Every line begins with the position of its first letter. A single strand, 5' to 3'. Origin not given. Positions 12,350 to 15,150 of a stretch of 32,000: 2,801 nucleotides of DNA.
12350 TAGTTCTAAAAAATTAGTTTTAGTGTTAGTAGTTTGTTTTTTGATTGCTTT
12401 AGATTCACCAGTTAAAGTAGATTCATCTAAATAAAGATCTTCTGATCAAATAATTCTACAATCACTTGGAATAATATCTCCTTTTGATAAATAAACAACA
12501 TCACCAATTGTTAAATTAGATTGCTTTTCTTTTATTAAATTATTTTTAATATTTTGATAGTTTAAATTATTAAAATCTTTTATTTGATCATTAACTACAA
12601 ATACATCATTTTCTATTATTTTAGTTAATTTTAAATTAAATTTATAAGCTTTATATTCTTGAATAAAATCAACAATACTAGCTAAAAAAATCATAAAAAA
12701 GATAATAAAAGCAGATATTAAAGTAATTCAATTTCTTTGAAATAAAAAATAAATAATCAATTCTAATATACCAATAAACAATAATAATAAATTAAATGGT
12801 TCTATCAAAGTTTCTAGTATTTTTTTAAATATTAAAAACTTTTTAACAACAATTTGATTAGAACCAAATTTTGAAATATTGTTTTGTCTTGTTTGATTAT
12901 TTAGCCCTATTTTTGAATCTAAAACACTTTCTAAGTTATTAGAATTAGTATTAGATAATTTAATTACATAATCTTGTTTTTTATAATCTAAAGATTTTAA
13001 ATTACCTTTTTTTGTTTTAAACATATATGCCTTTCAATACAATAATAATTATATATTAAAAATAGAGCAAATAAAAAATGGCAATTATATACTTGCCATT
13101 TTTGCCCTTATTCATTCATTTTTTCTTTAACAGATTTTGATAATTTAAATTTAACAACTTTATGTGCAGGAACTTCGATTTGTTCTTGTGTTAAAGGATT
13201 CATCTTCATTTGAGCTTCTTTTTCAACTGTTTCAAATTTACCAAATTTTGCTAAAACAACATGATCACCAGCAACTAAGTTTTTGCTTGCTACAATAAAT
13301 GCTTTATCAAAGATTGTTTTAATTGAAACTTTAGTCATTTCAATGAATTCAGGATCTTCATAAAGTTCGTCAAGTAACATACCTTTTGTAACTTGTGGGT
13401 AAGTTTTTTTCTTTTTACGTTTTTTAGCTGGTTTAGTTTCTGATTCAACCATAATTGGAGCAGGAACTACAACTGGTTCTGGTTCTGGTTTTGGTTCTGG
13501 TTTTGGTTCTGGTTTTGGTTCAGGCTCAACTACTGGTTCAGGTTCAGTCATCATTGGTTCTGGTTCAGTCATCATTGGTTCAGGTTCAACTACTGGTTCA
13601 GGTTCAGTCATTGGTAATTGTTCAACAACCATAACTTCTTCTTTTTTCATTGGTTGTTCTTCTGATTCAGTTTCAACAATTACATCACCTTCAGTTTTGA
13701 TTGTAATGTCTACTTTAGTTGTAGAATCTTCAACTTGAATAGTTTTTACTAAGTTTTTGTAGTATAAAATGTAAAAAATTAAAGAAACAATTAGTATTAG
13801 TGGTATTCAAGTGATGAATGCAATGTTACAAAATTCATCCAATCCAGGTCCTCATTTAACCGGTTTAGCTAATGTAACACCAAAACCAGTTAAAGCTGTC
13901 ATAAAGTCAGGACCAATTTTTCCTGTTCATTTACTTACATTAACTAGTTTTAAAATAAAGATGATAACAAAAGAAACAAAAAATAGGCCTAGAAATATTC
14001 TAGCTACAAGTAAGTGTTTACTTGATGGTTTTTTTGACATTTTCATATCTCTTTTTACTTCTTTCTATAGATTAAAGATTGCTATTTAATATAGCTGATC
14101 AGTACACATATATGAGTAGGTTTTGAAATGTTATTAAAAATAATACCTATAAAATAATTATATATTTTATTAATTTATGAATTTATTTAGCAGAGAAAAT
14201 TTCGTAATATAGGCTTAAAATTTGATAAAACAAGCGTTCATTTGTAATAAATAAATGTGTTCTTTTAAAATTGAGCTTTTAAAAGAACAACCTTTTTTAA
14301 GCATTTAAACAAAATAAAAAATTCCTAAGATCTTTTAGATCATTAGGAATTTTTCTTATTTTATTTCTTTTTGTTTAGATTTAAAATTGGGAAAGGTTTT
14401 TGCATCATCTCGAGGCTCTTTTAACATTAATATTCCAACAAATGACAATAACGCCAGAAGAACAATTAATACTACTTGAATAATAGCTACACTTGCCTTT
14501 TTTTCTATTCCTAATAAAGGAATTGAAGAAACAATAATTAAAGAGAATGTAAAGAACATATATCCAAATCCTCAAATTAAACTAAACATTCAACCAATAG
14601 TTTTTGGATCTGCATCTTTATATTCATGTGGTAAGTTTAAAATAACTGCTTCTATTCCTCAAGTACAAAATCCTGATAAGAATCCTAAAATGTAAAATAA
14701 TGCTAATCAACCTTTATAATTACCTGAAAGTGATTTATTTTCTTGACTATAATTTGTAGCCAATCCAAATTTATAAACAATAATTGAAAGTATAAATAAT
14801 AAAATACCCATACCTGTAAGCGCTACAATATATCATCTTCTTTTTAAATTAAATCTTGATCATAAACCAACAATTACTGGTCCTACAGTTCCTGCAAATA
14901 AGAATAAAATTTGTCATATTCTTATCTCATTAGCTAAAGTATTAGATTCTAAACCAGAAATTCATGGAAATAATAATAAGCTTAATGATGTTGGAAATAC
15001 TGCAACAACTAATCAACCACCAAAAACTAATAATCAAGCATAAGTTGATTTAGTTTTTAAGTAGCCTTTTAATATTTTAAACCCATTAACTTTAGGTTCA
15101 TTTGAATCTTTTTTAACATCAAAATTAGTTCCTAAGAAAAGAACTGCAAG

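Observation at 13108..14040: HU-fold domain tethered to the membrane through a TonB-like Pro/Glu/Lys rod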

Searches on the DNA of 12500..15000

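Call 78: search_rna_families(source=window, start=12500, end=15000, threshold=evalue, max_evalue=0.1)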
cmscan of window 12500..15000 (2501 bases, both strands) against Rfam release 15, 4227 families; matches with E-value up to 0.1: 0.
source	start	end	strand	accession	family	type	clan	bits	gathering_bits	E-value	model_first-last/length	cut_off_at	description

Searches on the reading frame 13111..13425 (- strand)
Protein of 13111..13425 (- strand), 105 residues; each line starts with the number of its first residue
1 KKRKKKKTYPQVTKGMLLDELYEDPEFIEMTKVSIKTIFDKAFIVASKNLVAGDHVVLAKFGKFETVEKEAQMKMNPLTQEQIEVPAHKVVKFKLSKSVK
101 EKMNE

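Call 5: search_protein_families(library=pfam, proteins=[window:13111-13425:-], max_evalue=1)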
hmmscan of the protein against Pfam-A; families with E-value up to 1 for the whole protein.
seq(105 aa): 3 families
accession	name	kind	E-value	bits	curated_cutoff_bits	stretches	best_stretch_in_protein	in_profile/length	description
PF00216.26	Bac_DNA_binding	-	6.3e-21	74.9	22.4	1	13-104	2-90/90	Bacterial DNA-binding protein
PF18291.6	HU-HIG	-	0.0022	18.5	26.2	1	5-104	19-119/125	HU domain fused to wHTH, Ig, or Glycine-rich motif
PF14667.12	Polysacc_synt_C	-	0.068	13.7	28.7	1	26-83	7-62/111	Polysaccharide biosynthesis C-terminal domain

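Call 6: search_protein_families(library=ncbifam, proteins=[window:13111-13425:-], max_evalue=1)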
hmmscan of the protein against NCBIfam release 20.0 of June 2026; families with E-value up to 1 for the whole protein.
seq(105 aa): 7 families
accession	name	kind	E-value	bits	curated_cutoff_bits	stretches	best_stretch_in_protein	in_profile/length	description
NF001401.0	PRK00285.1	equivalog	4.2e-13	49.3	111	1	10-104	4-95/103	integration host factor subunit alpha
TIGR00987.1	himA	equivalog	2.4e-09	37.4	120.25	1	28-104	15-91/96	integration host factor subunit alpha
NF001222.0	PRK00199.1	equivalog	2.6e-08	34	115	1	14-104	3-91/95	integration host factor subunit beta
NF007945.0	PRK10664.1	equivalog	2.7e-08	34.2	157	1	32-104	18-90/90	nucleoid-associated protein HU-beta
TIGR00988.1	hip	equivalog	1.8e-06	28.2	119.95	1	34-105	21-92/94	integration host factor subunit beta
NF008023.0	PRK10753.1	equivalog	1.6e-05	25.2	162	1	28-101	14-87/90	nucleoid-associated protein HU-alpha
NF008607.0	PRK11579.1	subfamily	0.0034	16.4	330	1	3-61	41-96/346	oxidoreductase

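Call 7: search_solved_structures(query=window:13111-13425:-, max_evalue=1, show_alignments=3)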
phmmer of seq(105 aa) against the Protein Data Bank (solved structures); distinct sequences matched with E-value up to 1: 38.
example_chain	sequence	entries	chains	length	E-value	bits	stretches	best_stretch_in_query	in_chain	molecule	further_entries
5ogu_A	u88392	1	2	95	8.4e-10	42.4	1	31-104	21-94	DNA-binding protein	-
5l8z_A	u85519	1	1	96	8.5e-10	42.4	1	31-104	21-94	DNA-binding protein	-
5fbm_A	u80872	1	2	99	3.4e-09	40.5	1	25-102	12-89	DNA-binding protein HU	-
8hd5_A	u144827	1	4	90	6.9e-09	39.5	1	26-102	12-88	DNA-binding protein HU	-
4qjn_A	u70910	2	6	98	8e-09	39.3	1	26-102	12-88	DNA-binding protein HU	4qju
1p51_A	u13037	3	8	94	1.7e-08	38.2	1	14-103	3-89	DNA-binding protein HU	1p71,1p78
1hue_A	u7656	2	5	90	2.1e-08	38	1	36-102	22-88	HU PROTEIN | PROTEIN HU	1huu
1b8z_A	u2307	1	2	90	4.7e-08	36.8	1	32-103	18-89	PROTEIN (HISTONELIKE PROTEIN HU)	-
1riy_A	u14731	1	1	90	6.2e-08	36.4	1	32-103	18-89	Hu DNA-binding protein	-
2iif_A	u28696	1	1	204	1.6e-07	35.2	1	29-103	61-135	Integration host factor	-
2iie_A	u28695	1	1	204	1.6e-07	35.2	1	29-103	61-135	Integration host factor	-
3rhi_A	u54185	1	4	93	2.8e-07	34.4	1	45-102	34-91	DNA-binding protein HU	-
5eka_A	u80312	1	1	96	3.8e-07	33.9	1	12-104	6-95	DNA-binding protein HU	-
6n2l_A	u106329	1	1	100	8.1e-07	32.9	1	38-104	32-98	Histone family protein DNA-binding protein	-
2o97_B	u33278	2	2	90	1.5e-06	32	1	29-104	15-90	DNA-binding protein HU-beta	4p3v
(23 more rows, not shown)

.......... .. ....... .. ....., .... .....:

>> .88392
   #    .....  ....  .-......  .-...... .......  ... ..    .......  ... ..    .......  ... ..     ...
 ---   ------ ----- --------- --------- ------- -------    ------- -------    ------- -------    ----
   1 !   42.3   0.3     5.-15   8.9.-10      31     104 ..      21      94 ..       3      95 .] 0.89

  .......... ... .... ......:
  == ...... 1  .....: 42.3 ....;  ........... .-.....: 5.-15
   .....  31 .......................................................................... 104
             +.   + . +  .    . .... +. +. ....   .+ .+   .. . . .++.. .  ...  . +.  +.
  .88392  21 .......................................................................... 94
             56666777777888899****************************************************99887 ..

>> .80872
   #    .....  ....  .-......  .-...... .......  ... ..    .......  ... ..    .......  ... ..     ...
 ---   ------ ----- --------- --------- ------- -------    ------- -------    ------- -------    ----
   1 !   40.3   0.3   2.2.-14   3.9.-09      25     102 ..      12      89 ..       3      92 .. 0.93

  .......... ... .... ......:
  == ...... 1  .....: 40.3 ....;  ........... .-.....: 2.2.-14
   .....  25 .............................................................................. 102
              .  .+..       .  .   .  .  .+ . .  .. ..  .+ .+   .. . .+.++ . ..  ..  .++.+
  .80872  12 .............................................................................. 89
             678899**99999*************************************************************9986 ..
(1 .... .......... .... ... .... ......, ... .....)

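Call 33: find_homologous_proteins(query=window:13111-13425:-, max_evalue=0.00001)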
Query seq(105 aa) (105 aa): 3 proteins with E <= 0.00001 among 6 candidates.
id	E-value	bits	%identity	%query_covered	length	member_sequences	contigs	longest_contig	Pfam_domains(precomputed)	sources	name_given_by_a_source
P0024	1.6e-53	197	93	91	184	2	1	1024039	PF05887.17,PF00216.27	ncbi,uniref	ncbi:HU family DNA-binding protein [Mycoplasma capricolum]|uniref:HU family DNA-binding protein n=1 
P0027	1.3e-37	146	96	72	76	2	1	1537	PF00216.27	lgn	-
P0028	1.2e-8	53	48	58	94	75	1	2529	PF18291.7,PF00216.27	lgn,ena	-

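Call 44: list_cluster_members(proteins=[P0029, P0017, P0001, P0012, P0016, P0028])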
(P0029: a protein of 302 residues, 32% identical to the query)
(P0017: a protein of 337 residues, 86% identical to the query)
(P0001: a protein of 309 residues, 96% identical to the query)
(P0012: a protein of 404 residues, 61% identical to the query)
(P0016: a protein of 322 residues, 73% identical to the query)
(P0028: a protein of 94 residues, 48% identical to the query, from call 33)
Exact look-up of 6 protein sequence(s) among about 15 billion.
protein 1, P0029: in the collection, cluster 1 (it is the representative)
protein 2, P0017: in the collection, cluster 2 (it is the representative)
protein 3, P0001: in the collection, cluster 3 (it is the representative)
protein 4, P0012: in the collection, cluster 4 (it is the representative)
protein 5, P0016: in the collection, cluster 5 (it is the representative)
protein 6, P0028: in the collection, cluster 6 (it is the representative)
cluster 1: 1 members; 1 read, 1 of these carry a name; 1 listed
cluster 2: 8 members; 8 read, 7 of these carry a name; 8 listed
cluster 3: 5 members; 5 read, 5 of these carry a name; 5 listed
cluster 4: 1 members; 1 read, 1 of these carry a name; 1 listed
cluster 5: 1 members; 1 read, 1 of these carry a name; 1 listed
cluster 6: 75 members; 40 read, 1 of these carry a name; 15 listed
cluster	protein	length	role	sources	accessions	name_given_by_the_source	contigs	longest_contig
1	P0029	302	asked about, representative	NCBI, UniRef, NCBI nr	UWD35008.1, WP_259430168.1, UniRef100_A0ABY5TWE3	HU family DNA-binding protein [Mycoplasma cottewii] | HU family DNA-binding protein n=1 Tax=Mycoplasma cottewii TaxID=51364 ...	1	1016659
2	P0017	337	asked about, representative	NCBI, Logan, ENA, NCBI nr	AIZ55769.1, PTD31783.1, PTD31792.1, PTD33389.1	putative transmembrane protein and histone-like DNA-binding protein [Mycoplasma mycoides ... | DNA-binding protein HU [Mycoplasma mycoides subsp. mycoides]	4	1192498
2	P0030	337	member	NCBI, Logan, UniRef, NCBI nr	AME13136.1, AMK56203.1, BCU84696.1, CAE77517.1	putative transmembrane protein [Mycoplasma mycoides subsp. mycoides KH3J] | Hypothetical transmembrane protein n=2 Tax=Mycoplasma mycoides TaxID=2102 ... | hypothetical protein MmmBen181_1009 [Mycoplasma mycoides subsp. mycoides]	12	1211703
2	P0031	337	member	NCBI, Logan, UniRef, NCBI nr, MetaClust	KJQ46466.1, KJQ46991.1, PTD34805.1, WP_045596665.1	putative dNA-binding protein HU [Mycoplasma mycoides subsp. mycoides] | DNA-binding protein HU n=2 Tax=Mycoplasma mycoides TaxID=2102 RepID=A0AAE2EIL6_MYCMY | status=active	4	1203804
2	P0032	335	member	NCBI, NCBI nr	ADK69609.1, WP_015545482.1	hypothetical protein [Mycoplasma mycoides] | conserved hypothetical protein [Mycoplasma mycoides subsp. mycoides SC str. Gladysdale]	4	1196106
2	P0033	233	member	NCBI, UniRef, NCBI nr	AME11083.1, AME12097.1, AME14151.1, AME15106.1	hypothetical protein MmmBen468_0907 [Mycoplasma mycoides subsp. mycoides] | hypothetical protein n=1 Tax=Mycoplasma mycoides TaxID=2102 RepID=UPI0007681550 | hypothetical protein [Mycoplasma mycoides]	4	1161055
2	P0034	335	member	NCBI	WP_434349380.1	DNA-binding protein [Mycoplasma mycoides]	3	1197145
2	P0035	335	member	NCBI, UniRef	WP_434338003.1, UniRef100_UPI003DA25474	DNA-binding protein [Mycoplasma mycoides] | DNA-binding protein n=1 Tax=Mycoplasma mycoides TaxID=2102 RepID=UPI003DA25474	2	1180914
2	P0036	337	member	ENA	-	-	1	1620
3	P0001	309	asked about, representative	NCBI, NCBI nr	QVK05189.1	HU family DNA-binding protein [Mycoplasma mycoides subsp. capri]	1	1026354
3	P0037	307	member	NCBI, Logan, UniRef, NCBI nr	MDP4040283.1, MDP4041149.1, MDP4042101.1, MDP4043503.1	HU family DNA-binding protein [Mycoplasma mycoides] | HU family DNA-binding protein n=1 Tax=Mycoplasma mycoides TaxID=2102 RepID=UPI002736EE66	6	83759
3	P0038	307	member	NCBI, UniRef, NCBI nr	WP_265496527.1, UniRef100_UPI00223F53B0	HU family DNA-binding protein [Mycoplasma mycoides] | HU family DNA-binding protein n=1 Tax=Mycoplasma mycoides TaxID=2102 RepID=UPI00223F53B0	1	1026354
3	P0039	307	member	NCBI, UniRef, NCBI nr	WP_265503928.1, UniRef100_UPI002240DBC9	HU family DNA-binding protein [Mycoplasma mycoides] | HU family DNA-binding protein n=1 Tax=Mycoplasma mycoides TaxID=2102 RepID=UPI002240DBC9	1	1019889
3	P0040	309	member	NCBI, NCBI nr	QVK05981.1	HU family DNA-binding protein [Mycoplasma mycoides subsp. capri]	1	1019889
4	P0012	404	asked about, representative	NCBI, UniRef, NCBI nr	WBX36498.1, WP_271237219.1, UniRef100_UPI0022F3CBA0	HU family DNA-binding protein [Mycoplasma capricolum] | HU family DNA-binding protein n=1 Tax=Mycoplasma capricolum TaxID=2095 RepID=UPI0022F3CBA0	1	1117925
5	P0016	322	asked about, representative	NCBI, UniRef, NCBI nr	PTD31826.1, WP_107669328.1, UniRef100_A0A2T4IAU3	HU family DNA-binding protein [Mycoplasma leachii] | Putative histone-like DNA-binding protein n=1 Tax=Mycoplasma leachii 06049 TaxID=1188244 ...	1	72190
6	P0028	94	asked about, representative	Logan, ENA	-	-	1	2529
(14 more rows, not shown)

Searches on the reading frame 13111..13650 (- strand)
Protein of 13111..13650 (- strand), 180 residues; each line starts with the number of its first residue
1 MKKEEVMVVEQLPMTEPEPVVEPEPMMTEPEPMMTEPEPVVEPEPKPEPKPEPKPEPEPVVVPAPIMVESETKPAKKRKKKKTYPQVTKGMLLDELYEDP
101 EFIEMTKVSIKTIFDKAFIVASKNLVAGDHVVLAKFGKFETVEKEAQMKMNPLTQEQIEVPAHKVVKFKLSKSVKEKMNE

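Call 85: predict_structure(alignment_id=A3)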
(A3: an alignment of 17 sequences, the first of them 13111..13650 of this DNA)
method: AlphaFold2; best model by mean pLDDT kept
length: 180 residues; sequences in the alignment: 17
mean_pLDDT: 58.1   pTM: 0.35
mean pLDDT of the five models: 58.1, 55.3, 54.7, 52.5, 51.1
residues with pLDDT >= 90: 0; 70-90: 69; 50-70: 30; < 50: 81
segments of 3 or more residues with pLDDT < 50: 1-81
pLDDT, mean of each block of 10 residues (from residue 1): 37 35 38 41 38 36 34 41 60 66 59 73 76 79 83 86 84 80
secondary structure, 60 per line:
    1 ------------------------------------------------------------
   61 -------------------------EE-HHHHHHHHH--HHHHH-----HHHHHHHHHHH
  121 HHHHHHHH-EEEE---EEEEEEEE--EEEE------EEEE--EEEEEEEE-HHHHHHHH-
elements in order: H89-97 H100-104 H110-128 E130-133 E137-144 E147-150 E157-160 E163-170 H172-179

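Call 87: fold_search(model_id=the predicted structure, library=pdb)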
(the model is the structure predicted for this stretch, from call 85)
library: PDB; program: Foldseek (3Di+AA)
matches with E <= 10: 231; with E <= 0.001: 31
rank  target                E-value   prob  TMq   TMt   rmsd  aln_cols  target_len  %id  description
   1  5l8z                  3.8e-06  1.00  0.31  0.52   6.7        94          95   36  Structure of thermostable DNA-binding HU protein from micoplasma Spiroplasma melliferum (released 2016-06-22)
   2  1p71_B                4.6e-06  1.00  0.35  0.64   7.0        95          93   32  Anabaena HU-DNA corcrystal structure (TR3) (released 2003-05-13)
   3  9a4h_B                7.2e-06  1.00  0.32  0.58   7.3        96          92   33  Integrative model of ACP-DBH1 by crosslinking MS and deep learning (released 2024-09-18)
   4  5lvt_A                8.2e-06  1.00  0.34  0.62   6.4        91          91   28  Structure of HU protein from Lactococcus lactis (released 2017-10-25)
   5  1p71_A                9.3e-06  1.00  0.35  0.62   7.0        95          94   32  Anabaena HU-DNA corcrystal structure (TR3) (released 2003-05-13)
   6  3rhi_A                9.3e-06  1.00  0.32  0.58   5.9        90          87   30  DNA-binding protein HU from Bacillus anthracis (released 2011-04-20)
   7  3rhi_C                9.9e-06  1.00  0.33  0.59   5.6        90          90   30  DNA-binding protein HU from Bacillus anthracis (released 2011-04-20)
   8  1p51_A                1.5e-05  1.00  0.35  0.64   7.1        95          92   32  Anabaena HU-DNA cocrystal structure (AHU6) (released 2003-05-13)
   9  2iif_A                2.6e-05  1.00  0.29  0.26   8.0        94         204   20  single chain Integration Host Factor mutant protein (scIHF2-K45aE) in complex with DNA (released 2007-02-20)
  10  4qjn_A                3.1e-05  1.00  0.33  0.61   6.9        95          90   29  Crystal structure of apo nucleoid associated protein, SAV1473 (released 2014-12-17)
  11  2np2_A                6.7e-05  1.00  0.36  0.59   8.9       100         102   27  Hbb-DNA complex (released 2007-02-27)
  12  8flj_F                7.2e-05  1.00  0.36  0.64   7.1        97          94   23  Cas1-Cas2/3 integrase and IHF bound to CRISPR leader, repeat and foreign DNA (released 2023-09-06)
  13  8flj_E                9.9e-05  1.00  0.34  0.60   7.0        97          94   23  Cas1-Cas2/3 integrase and IHF bound to CRISPR leader, repeat and foreign DNA (released 2023-09-06)
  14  2ht0_B                1.1e-04  1.00  0.35  0.63   7.1        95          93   21  IHF bound to doubly nicked DNA (released 2006-11-28)
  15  2iie_A                1.2e-04  1.00  0.31  0.28   8.0        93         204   22  single chain Integration Host Factor protein (scIHF2) in complex with DNA (released 2007-02-20)
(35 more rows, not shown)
